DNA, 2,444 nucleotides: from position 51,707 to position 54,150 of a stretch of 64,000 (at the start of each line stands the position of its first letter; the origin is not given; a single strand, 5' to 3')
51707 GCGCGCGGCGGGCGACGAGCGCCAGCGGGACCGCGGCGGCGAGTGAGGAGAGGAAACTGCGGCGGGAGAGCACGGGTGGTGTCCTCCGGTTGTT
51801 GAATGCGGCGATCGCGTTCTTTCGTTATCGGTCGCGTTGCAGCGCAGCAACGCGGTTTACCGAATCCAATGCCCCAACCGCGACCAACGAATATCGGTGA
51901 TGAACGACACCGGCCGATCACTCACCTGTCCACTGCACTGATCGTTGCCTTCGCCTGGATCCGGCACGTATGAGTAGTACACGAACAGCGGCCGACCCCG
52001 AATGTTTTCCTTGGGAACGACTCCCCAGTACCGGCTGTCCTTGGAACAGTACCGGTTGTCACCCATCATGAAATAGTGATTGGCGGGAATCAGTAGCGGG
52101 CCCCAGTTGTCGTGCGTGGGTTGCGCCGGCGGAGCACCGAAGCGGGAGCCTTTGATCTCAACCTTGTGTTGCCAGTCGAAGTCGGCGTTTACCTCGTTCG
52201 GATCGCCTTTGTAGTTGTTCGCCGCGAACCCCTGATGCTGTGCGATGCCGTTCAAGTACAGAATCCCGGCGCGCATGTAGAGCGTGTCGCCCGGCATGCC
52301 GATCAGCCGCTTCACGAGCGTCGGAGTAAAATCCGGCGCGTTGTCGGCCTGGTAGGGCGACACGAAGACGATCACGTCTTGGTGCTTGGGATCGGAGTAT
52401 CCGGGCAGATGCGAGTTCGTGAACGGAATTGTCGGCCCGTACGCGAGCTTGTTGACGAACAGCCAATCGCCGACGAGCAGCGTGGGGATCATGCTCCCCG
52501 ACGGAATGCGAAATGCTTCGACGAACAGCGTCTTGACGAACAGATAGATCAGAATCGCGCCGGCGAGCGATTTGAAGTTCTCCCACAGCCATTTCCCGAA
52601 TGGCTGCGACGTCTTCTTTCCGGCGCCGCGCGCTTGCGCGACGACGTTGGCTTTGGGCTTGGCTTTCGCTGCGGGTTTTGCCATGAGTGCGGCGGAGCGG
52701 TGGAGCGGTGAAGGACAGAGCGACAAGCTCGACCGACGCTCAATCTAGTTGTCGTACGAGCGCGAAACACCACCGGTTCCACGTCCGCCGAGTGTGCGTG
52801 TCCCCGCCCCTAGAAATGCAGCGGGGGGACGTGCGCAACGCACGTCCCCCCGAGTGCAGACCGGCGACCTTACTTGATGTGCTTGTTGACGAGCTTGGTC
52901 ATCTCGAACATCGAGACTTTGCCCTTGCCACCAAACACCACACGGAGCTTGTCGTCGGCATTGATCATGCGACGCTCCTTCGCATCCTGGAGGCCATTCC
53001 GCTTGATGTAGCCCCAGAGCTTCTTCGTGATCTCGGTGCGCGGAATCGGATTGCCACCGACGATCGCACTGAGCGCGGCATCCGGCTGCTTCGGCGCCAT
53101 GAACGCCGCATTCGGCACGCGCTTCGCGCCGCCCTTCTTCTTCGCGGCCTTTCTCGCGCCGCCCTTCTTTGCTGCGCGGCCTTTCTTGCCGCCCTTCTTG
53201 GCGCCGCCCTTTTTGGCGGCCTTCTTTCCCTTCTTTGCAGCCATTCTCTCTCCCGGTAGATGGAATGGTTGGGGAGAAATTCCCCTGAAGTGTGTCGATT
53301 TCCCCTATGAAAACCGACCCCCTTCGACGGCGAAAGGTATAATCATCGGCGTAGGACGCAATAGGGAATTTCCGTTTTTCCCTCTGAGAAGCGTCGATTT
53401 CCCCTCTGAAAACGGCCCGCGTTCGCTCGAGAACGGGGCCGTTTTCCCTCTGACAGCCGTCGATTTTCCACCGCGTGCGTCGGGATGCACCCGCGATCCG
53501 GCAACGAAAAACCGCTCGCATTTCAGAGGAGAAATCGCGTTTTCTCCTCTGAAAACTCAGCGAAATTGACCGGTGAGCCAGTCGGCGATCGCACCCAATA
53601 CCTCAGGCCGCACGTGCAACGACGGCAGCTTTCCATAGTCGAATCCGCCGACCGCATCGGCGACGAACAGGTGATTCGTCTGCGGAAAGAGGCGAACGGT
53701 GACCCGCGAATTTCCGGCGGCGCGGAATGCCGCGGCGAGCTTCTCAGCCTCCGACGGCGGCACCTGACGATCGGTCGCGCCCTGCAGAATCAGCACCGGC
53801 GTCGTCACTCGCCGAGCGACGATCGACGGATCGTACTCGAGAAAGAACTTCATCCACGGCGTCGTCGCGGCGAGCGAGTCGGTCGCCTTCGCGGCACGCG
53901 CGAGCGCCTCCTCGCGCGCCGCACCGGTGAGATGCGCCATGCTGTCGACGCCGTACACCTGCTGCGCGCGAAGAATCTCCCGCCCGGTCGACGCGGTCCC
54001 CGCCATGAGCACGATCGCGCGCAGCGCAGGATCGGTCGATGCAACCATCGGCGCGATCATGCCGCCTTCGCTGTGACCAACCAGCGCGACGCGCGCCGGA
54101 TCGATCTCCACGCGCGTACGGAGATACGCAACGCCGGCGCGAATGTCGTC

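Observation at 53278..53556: Helically phased array of 22-bp iteron-like repeats upstream of a SWIB/H1-like gene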

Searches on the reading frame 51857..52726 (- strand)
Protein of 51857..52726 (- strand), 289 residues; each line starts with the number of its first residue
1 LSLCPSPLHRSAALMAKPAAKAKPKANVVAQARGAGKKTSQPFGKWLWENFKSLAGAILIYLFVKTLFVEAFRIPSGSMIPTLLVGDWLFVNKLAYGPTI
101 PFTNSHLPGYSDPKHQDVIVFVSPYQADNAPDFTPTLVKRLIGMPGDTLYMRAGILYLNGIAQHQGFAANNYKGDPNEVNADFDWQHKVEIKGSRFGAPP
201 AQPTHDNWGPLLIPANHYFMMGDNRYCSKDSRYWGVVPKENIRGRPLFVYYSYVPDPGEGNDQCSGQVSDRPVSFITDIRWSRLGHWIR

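Call 8: search_protein_families(library=pfam, proteins=[window:51857-52726:-])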
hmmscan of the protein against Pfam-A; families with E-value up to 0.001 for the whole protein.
window:51857-52726:- (289 aa): 1 family
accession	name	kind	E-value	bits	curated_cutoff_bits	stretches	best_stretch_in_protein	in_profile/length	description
PF10502.14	Peptidase_S26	-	2.8e-40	138.5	22.9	1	48-251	2-168/168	Signal peptidase, peptidase S26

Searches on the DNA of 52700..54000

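Call 7: search_rna_families(source=window, start=52700, end=54000, threshold=evalue, max_evalue=10)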
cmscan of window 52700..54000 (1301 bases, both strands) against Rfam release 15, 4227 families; matches with E-value up to 10: 2.
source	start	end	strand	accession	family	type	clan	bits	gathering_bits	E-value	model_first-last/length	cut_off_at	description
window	53231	53278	+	RF03734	mir-4773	Gene; miRNA;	-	19.3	100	2.2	1-78/78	no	mir-4773 microRNA precursor family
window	52814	52852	-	RF02712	EBER2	Gene; sRNA;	-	12.4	200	6.2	1-173/173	no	Epstein-Barr virus EBER2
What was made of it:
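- On Cis-regulatory RNA (riboswitch or leader) or sRNA: An Rfam 15 scan at E up to 10 gave only two noise hits (call 7).
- There is no Rfam match even at E = 10 (call 7).
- Tried and rejected: Rfam scan of the spacer: nothing (call 7).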
